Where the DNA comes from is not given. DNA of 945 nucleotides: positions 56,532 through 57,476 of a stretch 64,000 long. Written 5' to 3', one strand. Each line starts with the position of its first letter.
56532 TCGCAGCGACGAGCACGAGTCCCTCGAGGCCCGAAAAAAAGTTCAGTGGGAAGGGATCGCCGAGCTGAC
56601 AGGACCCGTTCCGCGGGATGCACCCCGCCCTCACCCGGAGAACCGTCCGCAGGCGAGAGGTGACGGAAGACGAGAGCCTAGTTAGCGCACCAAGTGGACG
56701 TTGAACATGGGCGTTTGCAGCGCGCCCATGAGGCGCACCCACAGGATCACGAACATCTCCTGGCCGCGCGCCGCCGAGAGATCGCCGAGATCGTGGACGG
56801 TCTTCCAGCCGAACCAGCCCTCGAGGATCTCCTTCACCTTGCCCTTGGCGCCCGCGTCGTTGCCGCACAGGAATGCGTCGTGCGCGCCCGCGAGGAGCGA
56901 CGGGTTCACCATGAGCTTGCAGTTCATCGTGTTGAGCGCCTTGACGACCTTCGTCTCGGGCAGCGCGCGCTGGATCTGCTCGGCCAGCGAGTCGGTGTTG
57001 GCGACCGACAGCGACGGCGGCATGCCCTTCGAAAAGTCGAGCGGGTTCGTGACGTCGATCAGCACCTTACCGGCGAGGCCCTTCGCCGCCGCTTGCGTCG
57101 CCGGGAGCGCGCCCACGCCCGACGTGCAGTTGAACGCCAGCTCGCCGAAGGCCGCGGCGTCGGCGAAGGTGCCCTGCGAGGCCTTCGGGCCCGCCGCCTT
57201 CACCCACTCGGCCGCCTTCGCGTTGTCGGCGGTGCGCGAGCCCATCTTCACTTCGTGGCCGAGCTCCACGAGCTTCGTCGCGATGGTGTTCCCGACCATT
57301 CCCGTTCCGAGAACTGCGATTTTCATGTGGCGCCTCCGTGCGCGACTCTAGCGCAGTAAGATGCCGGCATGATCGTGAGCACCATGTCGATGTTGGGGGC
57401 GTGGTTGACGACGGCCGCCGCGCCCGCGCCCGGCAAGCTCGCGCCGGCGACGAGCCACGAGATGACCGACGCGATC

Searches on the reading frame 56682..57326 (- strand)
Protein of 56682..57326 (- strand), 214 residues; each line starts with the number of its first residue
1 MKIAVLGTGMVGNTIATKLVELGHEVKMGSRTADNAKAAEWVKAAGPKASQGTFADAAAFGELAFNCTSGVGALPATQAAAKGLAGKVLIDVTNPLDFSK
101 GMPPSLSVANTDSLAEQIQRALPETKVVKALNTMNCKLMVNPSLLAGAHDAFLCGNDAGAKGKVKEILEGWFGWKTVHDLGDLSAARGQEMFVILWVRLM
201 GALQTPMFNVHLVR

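Call 14: search_protein_families(library=pfam, proteins=[window:56682-57326:-], max_evalue=0.01)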
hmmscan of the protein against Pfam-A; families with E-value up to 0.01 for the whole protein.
window:56682-57326:- (214 aa): 5 families
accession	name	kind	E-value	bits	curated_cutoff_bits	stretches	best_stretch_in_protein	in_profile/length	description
PF03807.23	F420_oxidored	-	2e-12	48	21.6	1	2-95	1-94/94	NADP oxidoreductase coenzyme F420-dependent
PF03446.21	NAD_binding_2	-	0.00039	20.9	21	1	2-60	1-58/161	NAD binding domain of 6-phosphogluconate dehydrogenase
PF02737.24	3HCDH_N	-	0.0015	18.9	22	1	2-40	1-39/180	3-hydroxyacyl-CoA dehydrogenase, NAD binding domain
PF02558.23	ApbA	-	0.0015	18.7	22.2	1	3-38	1-35/150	Ketopantoate reductase PanE/ApbA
PF01210.29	NAD_Gly3P_dh_N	-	0.003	18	23.1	1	2-37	1-36/158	NAD-dependent glycerol-3-phosphate dehydrogenase N-terminus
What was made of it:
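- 56682..57326 (-): F420_oxidored / NAD(P)-binding gene. Its stop codon lies 5 nt after the palindrome. Pfam PF03807, E 2e-12 (call 14).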

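Call 19: find_encoding_contigs(protein=window:56682-57326:-, flank=10000, max_places=10)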
Protein window:56682-57326:- (214 aa): 2 contigs read that carry it; 2 places shown.
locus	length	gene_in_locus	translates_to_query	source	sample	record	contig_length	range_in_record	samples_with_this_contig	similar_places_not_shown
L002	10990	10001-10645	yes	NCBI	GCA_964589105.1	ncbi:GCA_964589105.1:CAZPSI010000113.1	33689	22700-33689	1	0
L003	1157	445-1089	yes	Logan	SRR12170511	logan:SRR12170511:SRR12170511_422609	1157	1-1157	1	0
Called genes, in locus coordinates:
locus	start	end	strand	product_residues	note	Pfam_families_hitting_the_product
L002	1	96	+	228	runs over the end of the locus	PF08044:DUF1707, PF09922:LiaF-like_C (weak)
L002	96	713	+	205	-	PF00485:PRK, PF13238:AAA_18 (weak), PF13671:AAA_33 (weak)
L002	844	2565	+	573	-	PF07626:PSD3, PF07637:PSD5, PF07631:PSD4, PF07627:PSCyt3, PF07624:PSD2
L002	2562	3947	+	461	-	PF07586:HXXSHH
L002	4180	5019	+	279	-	-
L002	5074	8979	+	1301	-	PF18076:FGAR-AT_N, PF18072:FGAR-AT_linker, PF02769:AIRS_C, PF22689:FGAR-AT_PurM_N-like, PF02769:AIRS_C, PF13507:GATase_5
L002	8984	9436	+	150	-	PF04237:YjbR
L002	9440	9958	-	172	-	-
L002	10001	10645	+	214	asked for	PF03807:F420_oxidored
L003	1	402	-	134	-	?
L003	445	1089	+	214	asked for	PF03807:F420_oxidored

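Call 22: find_homologous_proteins(query=window:56682-57326:-, max_evalue=1e-20)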
Query window:56682-57326:- (214 aa): 7999 proteins with E <= 1e-20 among 8000 candidates; the best 120 are listed.
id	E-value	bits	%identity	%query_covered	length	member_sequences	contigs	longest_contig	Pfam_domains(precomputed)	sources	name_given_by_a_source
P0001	1.2e-135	468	100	100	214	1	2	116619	PF03807.24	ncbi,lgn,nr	ncbi:MAG TPA: NAD(P)-binding domain-containing protein [Polyangia bacterium]|nr:NAD(P)-binding domai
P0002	5.1e-111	388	82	100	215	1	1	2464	PF03807.24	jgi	jgi:predicted dinucleotide-binding enzyme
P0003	3.5e-108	378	80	100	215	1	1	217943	PF03807.24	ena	-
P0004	1.0e-107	377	80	100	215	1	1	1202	PF03807.24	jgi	jgi:8-hydroxy-5-deazaflavin:NADPH oxidoreductase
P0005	6.3e-107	374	81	100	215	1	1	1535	PF03807.24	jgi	jgi:hypothetical protein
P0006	8.9e-107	374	80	100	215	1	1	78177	PF03807.24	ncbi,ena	-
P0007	2.0e-106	373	79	100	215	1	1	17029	PF03807.24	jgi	jgi:predicted dinucleotide-binding enzyme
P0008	2.1e-106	372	79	100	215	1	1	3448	PF03807.24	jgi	jgi:8-hydroxy-5-deazaflavin:NADPH oxidoreductase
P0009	3.5e-106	372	79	100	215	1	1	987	PF03807.24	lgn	-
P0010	3.7e-106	372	81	100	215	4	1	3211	PF03807.24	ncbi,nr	ncbi:MAG: hypothetical protein JWM82_7 [Myxococcales bacterium]|nr:hypothetical protein [Myxococcale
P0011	4.2e-106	371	80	100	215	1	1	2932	PF03807.24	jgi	jgi:predicted dinucleotide-binding enzyme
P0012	5.2e-106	371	79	100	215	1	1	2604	PF03807.24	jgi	jgi:8-hydroxy-5-deazaflavin:NADPH oxidoreductase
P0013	5.5e-106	371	79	100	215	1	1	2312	PF03807.24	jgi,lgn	jgi:hypothetical protein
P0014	5.7e-106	371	80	100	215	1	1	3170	PF03807.24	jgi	jgi:predicted dinucleotide-binding enzyme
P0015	6.8e-106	371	79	100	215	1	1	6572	PF03807.24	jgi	jgi:predicted dinucleotide-binding enzyme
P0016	7.0e-106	371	79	100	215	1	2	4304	PF03807.24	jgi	jgi:predicted dinucleotide-binding enzyme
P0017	2.2e-105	369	78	100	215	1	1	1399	PF03807.24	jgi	jgi:8-hydroxy-5-deazaflavin:NADPH oxidoreductase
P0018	2.6e-105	369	78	100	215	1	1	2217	PF03807.24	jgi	jgi:predicted dinucleotide-binding enzyme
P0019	2.7e-105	369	79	100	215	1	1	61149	PF03807.24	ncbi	-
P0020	3.4e-105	369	78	100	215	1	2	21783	PF03807.24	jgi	jgi:predicted dinucleotide-binding enzyme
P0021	4.0e-105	368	77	100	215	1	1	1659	PF03807.24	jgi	jgi:8-hydroxy-5-deazaflavin:NADPH oxidoreductase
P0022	6.1e-105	368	79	100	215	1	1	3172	PF03807.24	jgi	jgi:8-hydroxy-5-deazaflavin:NADPH oxidoreductase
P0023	6.1e-105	368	78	100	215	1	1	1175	PF03807.24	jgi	jgi:predicted dinucleotide-binding enzyme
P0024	6.3e-105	368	78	100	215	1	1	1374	PF03807.24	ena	-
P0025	1.8e-104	366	77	100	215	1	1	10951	PF03807.24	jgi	jgi:predicted dinucleotide-binding enzyme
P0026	1.9e-104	366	81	96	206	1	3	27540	PF03807.24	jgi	jgi:predicted dinucleotide-binding enzyme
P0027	1.9e-104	366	77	100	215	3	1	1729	PF03807.24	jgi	jgi:predicted dinucleotide-binding enzyme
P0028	2.2e-104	366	76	100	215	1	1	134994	PF03807.24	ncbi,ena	-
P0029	3.5e-104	365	77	100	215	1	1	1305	PF03807.24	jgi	jgi:hypothetical protein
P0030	4.6e-104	365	78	100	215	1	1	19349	PF03807.24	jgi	jgi:predicted dinucleotide-binding enzyme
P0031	5.0e-104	365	77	100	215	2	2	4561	PF03807.24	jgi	jgi:predicted dinucleotide-binding enzyme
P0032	5.2e-104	365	75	100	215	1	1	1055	PF03807.24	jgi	jgi:8-hydroxy-5-deazaflavin:NADPH oxidoreductase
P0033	5.2e-104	365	77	100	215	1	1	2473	PF03807.24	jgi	jgi:predicted dinucleotide-binding enzyme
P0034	7.0e-104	364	76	100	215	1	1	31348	PF03807.24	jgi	jgi:8-hydroxy-5-deazaflavin:NADPH oxidoreductase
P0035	7.2e-104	364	78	100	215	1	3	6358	PF03807.24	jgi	jgi:predicted dinucleotide-binding enzyme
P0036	7.9e-104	364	77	100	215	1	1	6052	PF03446.22,PF03807.24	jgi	jgi:predicted dinucleotide-binding enzyme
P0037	9.4e-104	364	78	100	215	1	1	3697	PF03807.24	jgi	jgi:predicted dinucleotide-binding enzyme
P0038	1.1e-103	364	78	100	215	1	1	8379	PF03807.24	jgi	jgi:predicted dinucleotide-binding enzyme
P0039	1.2e-103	363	76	100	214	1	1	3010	PF03807.24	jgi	jgi:predicted dinucleotide-binding enzyme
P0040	1.5e-103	363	77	100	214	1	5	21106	PF03807.24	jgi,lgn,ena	-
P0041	1.9e-103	363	77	100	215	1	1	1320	PF03807.24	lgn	-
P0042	2.4e-103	362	76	100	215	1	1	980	PF03807.24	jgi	jgi:8-hydroxy-5-deazaflavin:NADPH oxidoreductase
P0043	2.6e-103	362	76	100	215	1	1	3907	PF03807.24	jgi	jgi:predicted dinucleotide-binding enzyme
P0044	3.5e-103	362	76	100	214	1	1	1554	PF03807.24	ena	-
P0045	5.2e-103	361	77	100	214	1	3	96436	PF03807.24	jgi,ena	jgi:predicted dinucleotide-binding enzyme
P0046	5.4e-103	361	80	96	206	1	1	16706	PF03807.24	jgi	jgi:predicted dinucleotide-binding enzyme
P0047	5.5e-103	361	76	100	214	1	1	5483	PF03807.24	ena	-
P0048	1.3e-102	360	77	100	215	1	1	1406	PF03807.24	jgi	jgi:predicted dinucleotide-binding enzyme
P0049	1.5e-102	360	75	100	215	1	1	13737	PF03807.24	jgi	jgi:predicted dinucleotide-binding enzyme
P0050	3.7e-102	359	75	100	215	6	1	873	PF03807.24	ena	-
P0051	4.1e-102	358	75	100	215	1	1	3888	PF03807.24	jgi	-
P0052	4.2e-102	358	78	100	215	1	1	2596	PF03807.24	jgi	jgi:predicted dinucleotide-binding enzyme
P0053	4.2e-102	358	76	100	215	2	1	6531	PF03446.22,PF03807.24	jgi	jgi:predicted dinucleotide-binding enzyme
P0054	5.0e-102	358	75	100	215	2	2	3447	PF03807.24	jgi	jgi:predicted dinucleotide-binding enzyme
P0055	5.4e-102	358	79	96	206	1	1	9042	PF03807.24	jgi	jgi:predicted dinucleotide-binding enzyme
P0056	5.9e-102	358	77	100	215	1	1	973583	PF05368.20,PF03807.24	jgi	jgi:8-hydroxy-5-deazaflavin:NADPH oxidoreductase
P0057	6.7e-102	358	78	100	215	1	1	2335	PF03807.24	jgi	jgi:predicted dinucleotide-binding enzyme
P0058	1.0e-101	357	75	100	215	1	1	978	PF03807.24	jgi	jgi:predicted dinucleotide-binding enzyme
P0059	1.6e-101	357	76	100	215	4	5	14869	PF03807.24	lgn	-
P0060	2.5e-101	356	77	100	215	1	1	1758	PF03807.24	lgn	-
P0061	2.6e-101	356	77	100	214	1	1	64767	PF03807.24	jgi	jgi:predicted dinucleotide-binding enzyme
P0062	2.8e-101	356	77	100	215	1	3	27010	PF03807.24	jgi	jgi:predicted dinucleotide-binding enzyme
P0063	3.2e-101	356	79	96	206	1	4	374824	PF03807.24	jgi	jgi:predicted dinucleotide-binding enzyme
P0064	5.0e-101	355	76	100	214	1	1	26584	PF03807.24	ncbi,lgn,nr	ncbi:MAG TPA: NAD(P)-binding domain-containing protein [Polyangia bacterium]|nr:NAD(P)-binding domai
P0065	5.1e-101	355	77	100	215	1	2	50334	PF03807.24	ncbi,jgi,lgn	ncbi:MAG TPA: NAD(P)-binding domain-containing protein [Polyangia bacterium]|jgi:hypothetical protei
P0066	6.5e-101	355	75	100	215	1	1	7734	PF03807.24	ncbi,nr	ncbi:MAG TPA: NAD(P)-binding domain-containing protein [Polyangia bacterium]|nr:NAD(P)-binding domai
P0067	6.9e-101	354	76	100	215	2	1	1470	PF03807.24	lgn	-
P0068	8.4e-101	354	77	100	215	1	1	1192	PF03807.24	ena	-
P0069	9.4e-101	354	74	100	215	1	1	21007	PF03807.24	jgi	jgi:predicted dinucleotide-binding enzyme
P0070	1.0e-100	354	77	100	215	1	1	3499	PF03807.24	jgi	jgi:predicted dinucleotide-binding enzyme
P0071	1.2e-100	354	76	100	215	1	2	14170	PF03807.24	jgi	jgi:predicted dinucleotide-binding enzyme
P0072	1.3e-100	354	76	100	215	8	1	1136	PF03446.22,PF03807.24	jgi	jgi:predicted dinucleotide-binding enzyme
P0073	2.6e-100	353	73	100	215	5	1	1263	PF03807.24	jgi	-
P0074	3.2e-100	352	74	100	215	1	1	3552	PF03807.24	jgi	jgi:predicted dinucleotide-binding enzyme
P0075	3.5e-100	352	77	100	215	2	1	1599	PF03807.24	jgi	jgi:hypothetical protein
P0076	4.1e-100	352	74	100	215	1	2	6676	PF03807.24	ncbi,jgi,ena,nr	ncbi:MAG TPA: NAD(P)-binding domain-containing protein [Polyangia bacterium]|jgi:predicted dinucleot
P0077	4.3e-100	352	75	100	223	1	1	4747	PF03807.24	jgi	jgi:predicted dinucleotide-binding enzyme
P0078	5.6e-100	351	74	100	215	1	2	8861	PF03807.24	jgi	jgi:predicted dinucleotide-binding enzyme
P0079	6.8e-100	351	76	100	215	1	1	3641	PF03807.24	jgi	jgi:predicted dinucleotide-binding enzyme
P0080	7.7e-100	351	76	100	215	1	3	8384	PF03807.24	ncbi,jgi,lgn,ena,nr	ncbi:MAG TPA: NAD(P)-binding domain-containing protein [Polyangia bacterium]|nr:NAD(P)-binding domai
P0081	7.8e-100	351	73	100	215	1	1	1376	PF03807.24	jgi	jgi:predicted dinucleotide-binding enzyme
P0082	9.3e-100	351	77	96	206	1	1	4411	PF03807.24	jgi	jgi:predicted dinucleotide-binding enzyme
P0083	9.6e-100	351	78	96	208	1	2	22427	PF03807.24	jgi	jgi:predicted dinucleotide-binding enzyme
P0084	1.0e-99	351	74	100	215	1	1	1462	PF03807.24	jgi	jgi:predicted dinucleotide-binding enzyme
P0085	1.1e-99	350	74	100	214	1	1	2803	PF03807.24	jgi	jgi:predicted dinucleotide-binding enzyme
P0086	1.2e-99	350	74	100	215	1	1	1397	PF03807.24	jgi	jgi:predicted dinucleotide-binding enzyme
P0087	1.3e-99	350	77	100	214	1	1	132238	PF03446.22,PF03807.24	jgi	jgi:NADPH-dependent F420 reductase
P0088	1.3e-99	350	76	100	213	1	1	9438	PF03807.24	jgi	jgi:predicted dinucleotide-binding enzyme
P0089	1.4e-99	350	73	100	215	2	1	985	PF03807.24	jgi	jgi:hypothetical protein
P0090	1.4e-99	350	76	100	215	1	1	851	PF03807.24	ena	-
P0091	1.7e-99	350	76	100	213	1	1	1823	PF03807.24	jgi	-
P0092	2.9e-99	349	76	100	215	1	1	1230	PF03807.24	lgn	-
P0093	2.9e-99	349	76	100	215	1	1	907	PF03807.24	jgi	-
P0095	4.0e-99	349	77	100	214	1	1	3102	PF03807.24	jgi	jgi:predicted dinucleotide-binding enzyme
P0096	4.1e-99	349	76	100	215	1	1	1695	PF03807.24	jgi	-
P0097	6.3e-99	348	73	100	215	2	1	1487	PF03807.24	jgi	jgi:predicted dinucleotide-binding enzyme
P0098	1.0e-98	347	73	100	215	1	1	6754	PF03807.24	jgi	jgi:predicted dinucleotide-binding enzyme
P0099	1.1e-98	347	72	100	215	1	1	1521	PF03807.24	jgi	jgi:predicted dinucleotide-binding enzyme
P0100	1.3e-98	347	73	100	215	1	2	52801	PF03807.24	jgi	jgi:predicted dinucleotide-binding enzyme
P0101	2.0e-98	346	74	96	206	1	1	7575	PF03807.24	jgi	jgi:predicted dinucleotide-binding enzyme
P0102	2.4e-98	346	75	100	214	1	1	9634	PF03807.24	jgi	jgi:predicted dinucleotide-binding enzyme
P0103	4.4e-98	345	75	100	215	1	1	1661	PF03807.24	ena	-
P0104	4.9e-98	345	74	100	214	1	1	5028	PF03807.24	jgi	jgi:predicted dinucleotide-binding enzyme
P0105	6.2e-98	345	73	100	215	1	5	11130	PF03807.24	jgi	jgi:predicted dinucleotide-binding enzyme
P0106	6.9e-98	345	72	100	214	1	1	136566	PF03807.24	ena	-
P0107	9.1e-98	344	75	100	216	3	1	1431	PF03807.24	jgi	jgi:8-hydroxy-5-deazaflavin:NADPH oxidoreductase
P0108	9.5e-98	344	73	100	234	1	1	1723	PF03807.24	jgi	jgi:8-hydroxy-5-deazaflavin:NADPH oxidoreductase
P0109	1.2e-97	344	75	100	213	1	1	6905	PF03807.24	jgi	jgi:predicted dinucleotide-binding enzyme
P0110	1.3e-97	344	73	100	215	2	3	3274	PF03807.24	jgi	jgi:predicted dinucleotide-binding enzyme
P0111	1.4e-97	344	73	100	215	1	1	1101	PF03807.24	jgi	jgi:predicted dinucleotide-binding enzyme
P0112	3.1e-97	343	71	100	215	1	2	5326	PF03807.24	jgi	jgi:hypothetical protein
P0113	4.0e-97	342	73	100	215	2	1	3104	PF03807.24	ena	-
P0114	4.3e-97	342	72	100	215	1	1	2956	PF03807.24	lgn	-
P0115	6.8e-97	341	71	100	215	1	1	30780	PF03807.24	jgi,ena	-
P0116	7.5e-97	341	74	100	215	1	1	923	PF03807.24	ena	-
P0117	9.4e-97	341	73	100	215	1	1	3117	PF03807.24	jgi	jgi:predicted dinucleotide-binding enzyme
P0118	9.6e-97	341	75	96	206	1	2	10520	PF03807.24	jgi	jgi:predicted dinucleotide-binding enzyme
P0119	1.2e-96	341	71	100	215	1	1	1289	PF03807.24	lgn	-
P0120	1.2e-96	341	71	100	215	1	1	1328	PF03807.24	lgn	-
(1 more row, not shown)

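Call 23: find_encoding_contigs(protein=P0003, flank=10000, max_places=3)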
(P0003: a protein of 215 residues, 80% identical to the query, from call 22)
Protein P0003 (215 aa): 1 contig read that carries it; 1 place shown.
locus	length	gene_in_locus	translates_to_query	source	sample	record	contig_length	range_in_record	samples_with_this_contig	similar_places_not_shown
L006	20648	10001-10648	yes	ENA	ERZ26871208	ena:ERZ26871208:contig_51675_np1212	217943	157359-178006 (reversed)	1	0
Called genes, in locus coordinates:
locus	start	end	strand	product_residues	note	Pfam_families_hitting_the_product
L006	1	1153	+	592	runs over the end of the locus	PF07626:PSD3, PF07637:PSD5, PF07631:PSD4, PF07627:PSCyt3, PF07624:PSD2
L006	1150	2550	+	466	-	PF07586:HXXSHH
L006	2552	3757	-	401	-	-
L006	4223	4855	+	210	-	-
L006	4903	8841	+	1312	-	PF18076:FGAR-AT_N, PF18072:FGAR-AT_linker, PF02769:AIRS_C, PF22689:FGAR-AT_PurM_N-like, PF02769:AIRS_C, PF13507:GATase_5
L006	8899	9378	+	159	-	-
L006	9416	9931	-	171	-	-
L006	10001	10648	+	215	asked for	PF03807:F420_oxidored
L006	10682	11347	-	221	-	-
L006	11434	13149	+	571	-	PF00532:Peripla_BP_1, PF13407:Peripla_BP_4, PF13377:Peripla_BP_3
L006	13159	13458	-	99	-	PF05016:ParE_toxin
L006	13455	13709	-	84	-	PF02604:PhdYeFM_antitox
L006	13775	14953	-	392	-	PF02321:OEP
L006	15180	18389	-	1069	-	PF00873:ACR_tran, PF03176:MMPL (faint)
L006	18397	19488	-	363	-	PF25917:BSH_RND, PF25973:BSH_CzcB, PF25944:Beta-barrel_RND (weak), PF25954:Beta-barrel_RND_2, PF25989:YknX_C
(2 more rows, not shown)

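Call 24: find_encoding_contigs(protein=P0006, flank=10000, max_places=3)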
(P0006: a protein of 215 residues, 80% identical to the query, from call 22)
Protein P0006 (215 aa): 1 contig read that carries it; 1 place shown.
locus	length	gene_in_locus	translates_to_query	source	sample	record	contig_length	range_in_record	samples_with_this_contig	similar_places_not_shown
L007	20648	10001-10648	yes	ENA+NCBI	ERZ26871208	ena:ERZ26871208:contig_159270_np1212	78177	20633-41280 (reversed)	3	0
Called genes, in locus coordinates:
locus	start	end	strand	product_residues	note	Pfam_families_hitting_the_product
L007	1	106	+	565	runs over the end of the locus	PF07626:PSD3, PF07637:PSD5, PF07631:PSD4, PF07627:PSCyt3, PF07624:PSD2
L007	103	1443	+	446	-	PF07586:HXXSHH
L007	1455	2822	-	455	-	-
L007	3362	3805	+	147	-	PF01161:PBP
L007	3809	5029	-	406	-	PF01103:Omp85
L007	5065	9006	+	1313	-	PF18076:FGAR-AT_N, PF18072:FGAR-AT_linker, PF02769:AIRS_C, PF22689:FGAR-AT_PurM_N-like, PF02769:AIRS_C, PF13507:GATase_5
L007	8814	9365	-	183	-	-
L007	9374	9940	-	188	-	-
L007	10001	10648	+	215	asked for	PF03807:F420_oxidored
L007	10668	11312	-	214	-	-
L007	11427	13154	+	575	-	PF00532:Peripla_BP_1, PF13407:Peripla_BP_4, PF13377:Peripla_BP_3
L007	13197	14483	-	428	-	PF02321:OEP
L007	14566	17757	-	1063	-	PF00873:ACR_tran, PF03176:MMPL (weak)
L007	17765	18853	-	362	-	PF25917:BSH_RND (weak), PF25973:BSH_CzcB, PF25944:Beta-barrel_RND, PF25954:Beta-barrel_RND_2, PF25975:CzcB_C (faint), PF25989:YknX_C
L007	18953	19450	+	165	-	PF12802:MarR_2, PF01047:MarR, PF13463:HTH_27 (weak)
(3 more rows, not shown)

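Call 25: find_encoding_contigs(protein=P0019, flank=10000, max_places=3)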
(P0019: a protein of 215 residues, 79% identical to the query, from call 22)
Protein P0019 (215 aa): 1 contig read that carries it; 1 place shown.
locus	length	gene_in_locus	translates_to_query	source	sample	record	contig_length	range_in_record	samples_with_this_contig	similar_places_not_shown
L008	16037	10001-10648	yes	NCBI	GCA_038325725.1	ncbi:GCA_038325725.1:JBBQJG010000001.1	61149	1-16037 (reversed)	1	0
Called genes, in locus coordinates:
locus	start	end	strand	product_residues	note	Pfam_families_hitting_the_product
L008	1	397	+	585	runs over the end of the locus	PF07626:PSD3, PF07637:PSD5, PF07631:PSD4, PF07627:PSCyt3, PF07624:PSD2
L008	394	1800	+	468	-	PF07586:HXXSHH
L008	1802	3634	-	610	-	-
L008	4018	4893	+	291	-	-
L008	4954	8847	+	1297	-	PF18076:FGAR-AT_N, PF18072:FGAR-AT_linker, PF02769:AIRS_C, PF22689:FGAR-AT_PurM_N-like, PF02769:AIRS_C, PF13507:GATase_5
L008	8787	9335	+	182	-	PF04237:YjbR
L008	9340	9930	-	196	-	-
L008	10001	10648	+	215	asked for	PF03807:F420_oxidored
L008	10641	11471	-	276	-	PF02146:SIR2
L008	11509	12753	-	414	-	PF02321:OEP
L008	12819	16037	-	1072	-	?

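Call 29: find_related_loci(query=window:56682-57326:-, collection=metagenome_contigs, flank=10000)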
Query window:56682-57326:- (214 aa) in metagenome_contigs; peptide patterns used: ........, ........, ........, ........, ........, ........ (x = any residue, [..] = any of these).
600 stretches matched a pattern (row limit reached: there are more); 551 encode a relative of the query (tblastn E <= 1e-3); the best 80 are kept; 80 distinct loci.
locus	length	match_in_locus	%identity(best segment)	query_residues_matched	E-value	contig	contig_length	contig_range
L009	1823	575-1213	76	1-214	1e-113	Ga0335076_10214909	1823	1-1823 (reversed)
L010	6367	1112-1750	75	1-212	1e-106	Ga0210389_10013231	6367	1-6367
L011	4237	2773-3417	71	1-214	7e-105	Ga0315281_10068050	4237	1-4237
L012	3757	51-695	69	1-214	3e-102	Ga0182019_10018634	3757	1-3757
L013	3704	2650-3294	69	1-214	4e-102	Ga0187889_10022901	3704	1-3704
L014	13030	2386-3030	69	1-214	3e-100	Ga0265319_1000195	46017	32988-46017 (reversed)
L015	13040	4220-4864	68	1-214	7e-100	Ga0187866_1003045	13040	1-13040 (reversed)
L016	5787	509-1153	69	1-214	1e-99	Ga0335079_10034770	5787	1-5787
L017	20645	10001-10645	67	1-214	6e-99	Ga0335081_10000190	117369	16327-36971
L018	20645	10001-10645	69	1-214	2e-98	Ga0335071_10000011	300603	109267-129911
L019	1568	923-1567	70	1-214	7e-105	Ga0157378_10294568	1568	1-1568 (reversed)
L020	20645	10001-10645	66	1-214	7e-98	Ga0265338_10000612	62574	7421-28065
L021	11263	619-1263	68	1-214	7e-98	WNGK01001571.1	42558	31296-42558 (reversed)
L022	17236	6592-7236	65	1-214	1e-97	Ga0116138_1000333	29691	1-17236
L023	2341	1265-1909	69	1-214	3e-101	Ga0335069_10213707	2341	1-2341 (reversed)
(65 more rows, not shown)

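Call 64: find_encoding_contigs(protein=P0002, flank=3000, max_places=2)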
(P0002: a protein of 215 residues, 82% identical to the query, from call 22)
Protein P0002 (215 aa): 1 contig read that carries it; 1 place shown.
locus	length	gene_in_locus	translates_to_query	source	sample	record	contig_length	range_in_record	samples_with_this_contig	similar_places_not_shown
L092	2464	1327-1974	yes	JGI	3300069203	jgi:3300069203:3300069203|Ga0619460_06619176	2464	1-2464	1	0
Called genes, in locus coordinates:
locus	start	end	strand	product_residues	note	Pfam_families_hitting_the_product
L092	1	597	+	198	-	?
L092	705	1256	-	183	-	-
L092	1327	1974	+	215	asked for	PF03807:F420_oxidored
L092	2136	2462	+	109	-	?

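Call 65: find_encoding_contigs(protein=P0010, flank=3000, max_places=2)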
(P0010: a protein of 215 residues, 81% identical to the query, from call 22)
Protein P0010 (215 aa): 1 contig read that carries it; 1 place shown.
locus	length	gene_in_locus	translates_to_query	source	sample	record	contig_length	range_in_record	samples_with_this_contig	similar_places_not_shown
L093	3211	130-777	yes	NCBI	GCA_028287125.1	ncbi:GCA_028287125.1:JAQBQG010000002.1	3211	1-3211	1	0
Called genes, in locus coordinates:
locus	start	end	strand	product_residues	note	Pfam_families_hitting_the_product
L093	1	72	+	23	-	?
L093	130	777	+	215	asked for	PF03807:F420_oxidored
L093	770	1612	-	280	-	PF02146:SIR2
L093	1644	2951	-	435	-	PF02321:OEP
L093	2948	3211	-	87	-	?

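Call 66: find_encoding_contigs(protein=P0026, flank=3000, max_places=2)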
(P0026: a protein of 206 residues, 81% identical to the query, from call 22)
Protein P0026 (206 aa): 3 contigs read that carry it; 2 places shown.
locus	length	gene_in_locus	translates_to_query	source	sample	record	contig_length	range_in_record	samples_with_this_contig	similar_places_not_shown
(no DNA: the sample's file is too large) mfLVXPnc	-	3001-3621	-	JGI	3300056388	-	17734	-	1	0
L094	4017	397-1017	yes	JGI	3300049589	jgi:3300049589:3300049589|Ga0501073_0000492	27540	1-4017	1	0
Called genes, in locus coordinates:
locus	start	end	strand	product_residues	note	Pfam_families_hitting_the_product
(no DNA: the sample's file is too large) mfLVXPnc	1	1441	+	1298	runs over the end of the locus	PF18076:FGAR-AT_N, PF18072:FGAR-AT_linker, PF02769:AIRS_C, PF22689:FGAR-AT_PurM_N-like, PF02769:AIRS_C, PF13507:GATase_5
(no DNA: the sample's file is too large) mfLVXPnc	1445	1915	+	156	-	-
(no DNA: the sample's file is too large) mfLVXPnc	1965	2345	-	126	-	-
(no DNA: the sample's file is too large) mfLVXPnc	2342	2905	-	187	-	-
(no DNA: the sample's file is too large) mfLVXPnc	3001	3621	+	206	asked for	PF03807:F420_oxidored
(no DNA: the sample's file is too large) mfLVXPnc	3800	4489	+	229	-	-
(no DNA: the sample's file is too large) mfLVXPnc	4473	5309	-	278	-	PF02146:SIR2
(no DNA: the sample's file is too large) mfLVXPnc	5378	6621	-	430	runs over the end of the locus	PF02321:OEP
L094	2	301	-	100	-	?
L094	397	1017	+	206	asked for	PF03807:F420_oxidored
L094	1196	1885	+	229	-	-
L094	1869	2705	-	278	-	PF02146:SIR2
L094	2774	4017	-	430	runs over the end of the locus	PF02321:OEP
